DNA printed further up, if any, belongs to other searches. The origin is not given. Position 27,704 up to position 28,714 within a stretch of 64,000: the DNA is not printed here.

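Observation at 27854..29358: QueC-family PP-loop ATPase paired with a sulfotransferase-like protein in an organism type that normally lacks queuosine synthesis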

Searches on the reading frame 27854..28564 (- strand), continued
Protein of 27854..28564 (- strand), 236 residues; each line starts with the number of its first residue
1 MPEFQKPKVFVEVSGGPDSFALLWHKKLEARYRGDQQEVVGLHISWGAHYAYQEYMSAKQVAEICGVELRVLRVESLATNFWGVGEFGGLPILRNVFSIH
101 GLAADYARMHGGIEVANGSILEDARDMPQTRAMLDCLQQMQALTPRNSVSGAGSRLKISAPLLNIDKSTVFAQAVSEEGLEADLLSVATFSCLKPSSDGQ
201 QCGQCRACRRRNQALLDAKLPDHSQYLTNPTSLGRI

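Call 59: find_encoding_contigs(protein=P0125, flank=8000, max_places=3)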
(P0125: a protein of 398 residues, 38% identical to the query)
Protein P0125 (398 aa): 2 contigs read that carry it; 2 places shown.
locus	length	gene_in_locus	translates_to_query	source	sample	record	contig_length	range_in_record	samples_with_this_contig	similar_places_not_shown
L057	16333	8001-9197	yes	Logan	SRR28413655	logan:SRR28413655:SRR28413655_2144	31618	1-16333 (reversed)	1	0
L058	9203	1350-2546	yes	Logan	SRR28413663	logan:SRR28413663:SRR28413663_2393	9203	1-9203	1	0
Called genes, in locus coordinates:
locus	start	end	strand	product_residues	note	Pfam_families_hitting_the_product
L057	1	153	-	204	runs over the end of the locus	-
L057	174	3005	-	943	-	PF01757:Acyl_transf_3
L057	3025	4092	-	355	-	-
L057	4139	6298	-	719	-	PF13205:Big_5, PF13529:Peptidase_C39_2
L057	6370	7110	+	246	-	-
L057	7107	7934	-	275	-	PF19798:Sulfotransfer_5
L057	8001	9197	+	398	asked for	PF06508:QueC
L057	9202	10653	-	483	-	PF02012:BNR (faint), PF14870:PSII_BNR (faint), PF15902:Sortilin-Vps10 (weak)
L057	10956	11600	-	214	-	-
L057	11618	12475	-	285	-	-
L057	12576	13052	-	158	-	-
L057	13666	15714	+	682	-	PF00999:Na_H_Exchanger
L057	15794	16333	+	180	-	?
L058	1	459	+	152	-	?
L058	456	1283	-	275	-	PF19798:Sulfotransfer_5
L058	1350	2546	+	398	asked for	PF06508:QueC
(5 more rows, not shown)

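Call 60: find_encoding_contigs(protein=P0123, flank=8000, max_places=2)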
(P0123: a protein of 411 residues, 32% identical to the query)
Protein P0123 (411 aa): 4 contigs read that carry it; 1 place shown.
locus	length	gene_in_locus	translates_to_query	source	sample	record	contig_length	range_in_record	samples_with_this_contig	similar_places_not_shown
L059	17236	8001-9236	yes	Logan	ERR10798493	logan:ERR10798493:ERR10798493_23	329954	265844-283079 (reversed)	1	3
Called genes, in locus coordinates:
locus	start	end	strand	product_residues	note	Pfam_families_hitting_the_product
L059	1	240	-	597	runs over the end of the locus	PF13196:DUF4012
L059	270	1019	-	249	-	PF00160:Pro_isomerase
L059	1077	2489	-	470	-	PF00496:SBP_bac_5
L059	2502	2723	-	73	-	PF03840:SecG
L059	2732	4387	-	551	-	PF12072:RNase_Y_N, PF00013:KH_1 (weak), PF01966:HD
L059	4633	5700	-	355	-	PF00154:RecA_N, PF08423:Rad51, PF06745:ATPase (weak), PF27531:MT3502_N (weak), PF21096:RecA_C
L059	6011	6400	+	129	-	PF11969:DcpS_C, PF01230:HIT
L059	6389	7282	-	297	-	-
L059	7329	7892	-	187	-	PF13302:Acetyltransf_3, PF00583:Acetyltransf_1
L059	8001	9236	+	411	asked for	PF06508:QueC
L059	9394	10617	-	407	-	-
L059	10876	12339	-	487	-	PF03193:RsgA_GTPase (faint), PF00005:ABC_tran, PF02463:SMC_N (faint), PF13555:AAA_29 (faint), PF13304:AAA_21 (faint), PF13401:AAA_22 (faint), PF20720:nSTAND3 (faint), PF00005:ABC_tran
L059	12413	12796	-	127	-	-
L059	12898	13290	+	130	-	-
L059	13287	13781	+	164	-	-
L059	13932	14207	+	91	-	-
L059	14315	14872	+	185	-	-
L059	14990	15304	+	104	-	-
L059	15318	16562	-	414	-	-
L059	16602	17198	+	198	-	PF00293:NUDIX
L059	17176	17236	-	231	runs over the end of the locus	-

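Call 61: find_encoding_contigs(protein=P0127, flank=8000, max_places=2)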
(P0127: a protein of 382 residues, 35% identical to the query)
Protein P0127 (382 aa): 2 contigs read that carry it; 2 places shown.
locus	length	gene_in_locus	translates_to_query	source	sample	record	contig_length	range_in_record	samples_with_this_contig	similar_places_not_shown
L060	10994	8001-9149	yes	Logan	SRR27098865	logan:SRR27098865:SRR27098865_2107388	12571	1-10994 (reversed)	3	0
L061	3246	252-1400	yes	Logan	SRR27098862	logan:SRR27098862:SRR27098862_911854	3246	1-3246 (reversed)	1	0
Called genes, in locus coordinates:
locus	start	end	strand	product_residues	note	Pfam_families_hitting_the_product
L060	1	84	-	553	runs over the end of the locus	?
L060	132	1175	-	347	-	PF00589:Phage_integrase (weak)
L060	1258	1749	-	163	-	PF12728:HTH_17, PF00376:MerR (faint)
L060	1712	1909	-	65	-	-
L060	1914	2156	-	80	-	PF18903:DUF5659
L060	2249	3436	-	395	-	-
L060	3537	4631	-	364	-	PF13784:Fic_N, PF02661:Fic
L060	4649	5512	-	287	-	PF00398:RrnaAD, PF05219:DREV (weak), PF13649:Methyltransf_25 (faint)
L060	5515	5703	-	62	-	PF12728:HTH_17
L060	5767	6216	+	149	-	-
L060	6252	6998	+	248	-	PF01636:APH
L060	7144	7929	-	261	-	-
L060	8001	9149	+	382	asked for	PF02540:NAD_synthase (weak), PF06508:QueC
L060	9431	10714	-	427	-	-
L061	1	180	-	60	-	?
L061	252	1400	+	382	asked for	PF02540:NAD_synthase (weak), PF06508:QueC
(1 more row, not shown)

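Call 62: find_encoding_contigs(protein=P0128, flank=8000, max_places=2)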
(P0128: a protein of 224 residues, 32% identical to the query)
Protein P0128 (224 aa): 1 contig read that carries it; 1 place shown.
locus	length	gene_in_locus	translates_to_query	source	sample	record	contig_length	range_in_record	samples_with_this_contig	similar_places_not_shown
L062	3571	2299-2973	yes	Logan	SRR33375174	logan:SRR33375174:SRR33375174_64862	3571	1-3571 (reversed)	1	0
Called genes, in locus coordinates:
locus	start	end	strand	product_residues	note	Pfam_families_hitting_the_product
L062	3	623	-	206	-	PF13489:Methyltransf_23, PF02353:CMAS (weak), PF03848:TehB (weak), PF05175:MTS (weak), PF13847:Methyltransf_31, PF08241:Methyltransf_11, PF08242:Methyltransf_12, PF13649:Methyltransf_25, +1 more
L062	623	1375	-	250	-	PF01048:PNP_UDP_1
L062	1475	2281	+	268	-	-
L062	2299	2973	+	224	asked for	PF06508:QueC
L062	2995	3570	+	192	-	?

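Call 63: find_encoding_contigs(protein=P0126, flank=8000, max_places=2)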
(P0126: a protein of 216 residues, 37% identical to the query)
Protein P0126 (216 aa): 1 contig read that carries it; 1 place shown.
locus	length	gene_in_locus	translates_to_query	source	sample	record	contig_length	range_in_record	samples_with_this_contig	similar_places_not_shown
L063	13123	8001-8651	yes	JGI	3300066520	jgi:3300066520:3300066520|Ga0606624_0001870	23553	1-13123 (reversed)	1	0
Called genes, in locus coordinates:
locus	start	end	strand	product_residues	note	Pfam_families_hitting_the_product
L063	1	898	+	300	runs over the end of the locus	-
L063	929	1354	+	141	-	PF07963:N_methyl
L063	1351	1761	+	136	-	PF08334:T2SSG (faint)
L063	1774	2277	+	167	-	PF07963:N_methyl (weak)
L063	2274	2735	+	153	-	-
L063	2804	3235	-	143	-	PF02600:DsbB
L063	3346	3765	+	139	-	-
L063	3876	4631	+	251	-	PF01048:PNP_UDP_1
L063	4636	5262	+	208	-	PF13489:Methyltransf_23, PF08241:Methyltransf_11, PF08242:Methyltransf_12, PF13649:Methyltransf_25, PF13847:Methyltransf_31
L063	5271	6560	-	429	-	PF01336:tRNA_anti-codon, PF00152:tRNA-synt_2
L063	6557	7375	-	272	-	-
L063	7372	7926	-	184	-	PF13302:Acetyltransf_3, PF00583:Acetyltransf_1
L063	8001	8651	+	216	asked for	PF06508:QueC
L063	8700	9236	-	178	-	PF07963:N_methyl (weak)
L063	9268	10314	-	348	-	PF00579:tRNA-synt_1b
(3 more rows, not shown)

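Call 78: predict_structure(alignment_id=A3)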
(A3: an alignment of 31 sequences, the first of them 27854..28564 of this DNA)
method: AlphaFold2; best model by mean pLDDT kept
length: 236 residues; sequences in the alignment: 31
mean_pLDDT: 91.2   pTM: 0.90
mean pLDDT of the five models: 91.2, 91.1, 90.9, 90.6, 89.3
residues with pLDDT >= 90: 187; 70-90: 26; 50-70: 20; < 50: 3
segments of 3 or more residues with pLDDT < 50: 150-152
pLDDT, mean of each block of 10 residues (from residue 1): 87 98 98 96 93 97 98 88 69 70 93 96 93 93 70 76 98 98 98 95 97 98 97 93
secondary structure, 60 per line:
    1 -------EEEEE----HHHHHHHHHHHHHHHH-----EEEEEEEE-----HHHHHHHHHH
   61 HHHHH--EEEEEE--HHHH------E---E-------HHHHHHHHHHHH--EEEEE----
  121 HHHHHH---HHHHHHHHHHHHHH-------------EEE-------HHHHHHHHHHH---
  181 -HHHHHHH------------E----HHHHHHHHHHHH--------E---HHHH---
elements in order: E8-12 H17-32 E38-45 H51-65 E68-73 H76-79 H98-109 E112-116 H121-126 H130-143 E157-159 H167-177 H182-188 H206-217 H230-233

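Call 80: search_protein_families(library=pfam, proteins=[L059:9394-10617:-, L060:9431-10714:-, L062:2995-3570:+, L057:6370-7110:+, L056:2-691:+, L057:9202-10653:-, L060:5767-6216:+], max_evalue=0.01)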
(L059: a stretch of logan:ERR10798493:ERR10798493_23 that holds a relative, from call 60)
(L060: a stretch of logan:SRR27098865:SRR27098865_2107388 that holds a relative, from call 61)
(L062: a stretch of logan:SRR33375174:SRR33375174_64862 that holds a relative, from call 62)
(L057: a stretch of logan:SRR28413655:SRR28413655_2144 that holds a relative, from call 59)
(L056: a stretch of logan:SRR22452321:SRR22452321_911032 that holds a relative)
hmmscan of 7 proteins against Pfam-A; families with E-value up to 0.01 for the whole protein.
L059:9394-10617:- (407 aa): 1 family
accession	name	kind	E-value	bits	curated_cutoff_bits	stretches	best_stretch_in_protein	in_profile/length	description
PF17681.6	GCP_N_terminal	-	0.0031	17.5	29.4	0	300-390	207-291/297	Gamma tubulin complex component N-terminal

L060:9431-10714:- (427 aa): 0 families

L062:2995-3570:+ (192 aa): 2 families
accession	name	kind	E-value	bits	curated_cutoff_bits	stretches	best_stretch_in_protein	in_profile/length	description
PF02492.25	cobW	-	1.8e-40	138.8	20.7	1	6-172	1-170/180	CobW/HypB/UreG, nucleotide-binding domain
PF13401.12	AAA_22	-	0.0034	18.1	27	1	7-34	7-34/130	AAA domain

L057:6370-7110:+ (246 aa): 0 families

L056:2-691:+ (229 aa): 0 families

L057:9202-10653:- (483 aa): 6 families
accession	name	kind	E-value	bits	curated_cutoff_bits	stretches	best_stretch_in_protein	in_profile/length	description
PF15902.12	Sortilin-Vps10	-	6.6e-14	52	33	2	409-474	2-59/446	Sortilin, neurotensin receptor 3,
PF02012.26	BNR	-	2.8e-10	39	27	0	317-325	3-11/12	BNR/Asp-box repeat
PF14870.12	PSII_BNR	-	1.9e-05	24.5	27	0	399-475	202-269/303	Photosynthesis system II assembly factor YCF48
PF13088.12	BNR_2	-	2e-05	24.5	31.4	1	280-334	55-104/277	BNR repeat-like domain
PF24316.1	Tli3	-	4.1e-05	24.4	27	0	274-327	48-104/129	T6SS Tli3 immunity protein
PF10661.14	EssA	-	0.0081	16.5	24.1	0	4-43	106-146/147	WXG100 protein secretion system (Wss), protein EssA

L060:5767-6216:+ (149 aa): 0 families

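Call 81: fold_search(model_id=the predicted structure, library=pdb)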
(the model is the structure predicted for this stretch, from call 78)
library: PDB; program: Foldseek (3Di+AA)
matches with E <= 10: 1490; with E <= 0.001: 79
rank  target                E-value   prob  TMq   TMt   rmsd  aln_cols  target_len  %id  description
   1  2pg3                  1.9e-07  1.00  0.66  0.70   3.8       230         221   22  Crystal structure of a Queuosine biosynthesis protein queC (ECA1155) from Erwinia carotovora subsp. atroseptica SCRI1043 (released 2007-04-24)
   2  3bl5_E                2.0e-07  1.00  0.66  0.77   3.9       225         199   22  Crystal structure of QueC from Bacillus subtilis: an enzyme involved in preQ1 biosynthesis (released 2008-06-03)
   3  9nto_B                4.8e-07  1.00  0.59  0.75   3.9       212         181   23  Structure of Cap9-CdnD complex containing NDG modification (released 2025-05-07)
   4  3vrh                  7.7e-07  1.00  0.52  0.42   8.7       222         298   19  Crystal structure of ph0300 (released 2013-03-13)
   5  5mkp                  8.1e-07  1.00  0.53  0.42   6.9       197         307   19  Non redox thiolation in transfer RNAs occuring via sulfur activation by a [4Fe-4S] cluster (released 2017-06-14)
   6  5ztb_A                1.4e-06  1.00  0.45  0.36   7.0       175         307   20  Structure of Sulfurtransferase (released 2019-06-12)
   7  5mkq_B                1.4e-06  1.00  0.50  0.41   7.8       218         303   18  TtuA enzyme containing a [4Fe-4S] (released 2017-06-14)
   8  5b4f                  1.8e-06  1.00  0.39  0.32  20.0       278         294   18  Sulfur Transferase TtuA in complex with iron sulfur cluster (released 2017-05-10)
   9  5mko_B                2.4e-06  1.00  0.50  0.40   6.8       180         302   20  [2Fe-2S] cluster containing TtuA in complex with AMP. (released 2017-06-14)
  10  6scy_B                2.4e-06  1.00  0.49  0.39   6.5       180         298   16  U34-tRNA thiolase NcsA from Methanococcus maripaludis with its [4Fe-4S] cluster (released 2020-08-26)
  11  5b4e                  2.4e-06  1.00  0.48  0.38   7.5       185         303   20  Sulfur Transferase TtuA in complex with iron sulfur cluster and ATP derivative (released 2017-05-03)
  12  5mkq_A                2.6e-06  1.00  0.48  0.39   6.8       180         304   21  TtuA enzyme containing a [4Fe-4S] (released 2017-06-14)
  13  5mko_A                2.9e-06  1.00  0.50  0.39   6.8       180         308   20  [2Fe-2S] cluster containing TtuA in complex with AMP. (released 2017-06-14)
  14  7sbc_D                3.1e-06  1.00  0.44  0.24   5.9       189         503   18  Crystal structure of a GMP synthase from Acinetobacter baumannii AB5075-UW (released 2021-10-06)
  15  5ztb_B                3.2e-06  1.00  0.46  0.36   6.5       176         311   21  Structure of Sulfurtransferase (released 2019-06-12)
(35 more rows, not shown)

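Call 82: find_related_loci(query=A2, collection=metagenome_contigs, flank=8000)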
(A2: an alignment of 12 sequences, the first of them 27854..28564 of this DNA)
Query A2 (236 aa) in metagenome_contigs; peptide patterns used: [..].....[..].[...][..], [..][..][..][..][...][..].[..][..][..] (x = any residue, [..] = any of these).
582 stretches matched a pattern; 5 encode a relative of the query (tblastn E <= 1e-3); 5 distinct loci.
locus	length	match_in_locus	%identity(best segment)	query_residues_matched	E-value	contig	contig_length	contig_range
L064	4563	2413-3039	36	3-226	9e-34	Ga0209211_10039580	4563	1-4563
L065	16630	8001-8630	32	1-227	6e-31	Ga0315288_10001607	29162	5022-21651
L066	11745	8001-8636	31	9-230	2e-30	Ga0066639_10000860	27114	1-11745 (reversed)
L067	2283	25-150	45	189-230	8e-9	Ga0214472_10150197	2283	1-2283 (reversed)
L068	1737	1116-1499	28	91-226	9e-8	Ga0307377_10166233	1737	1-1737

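Call 83: find_related_loci(query=A2, collection=viral_contigs, flank=8000)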
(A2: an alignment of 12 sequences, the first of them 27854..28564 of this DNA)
Query A2 (236 aa) in viral_contigs; peptide patterns used: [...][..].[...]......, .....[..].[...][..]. (x = any residue, [..] = any of these).
85 stretches matched a pattern, but none encodes a relative of the query by tblastn (E <= 1e-3).
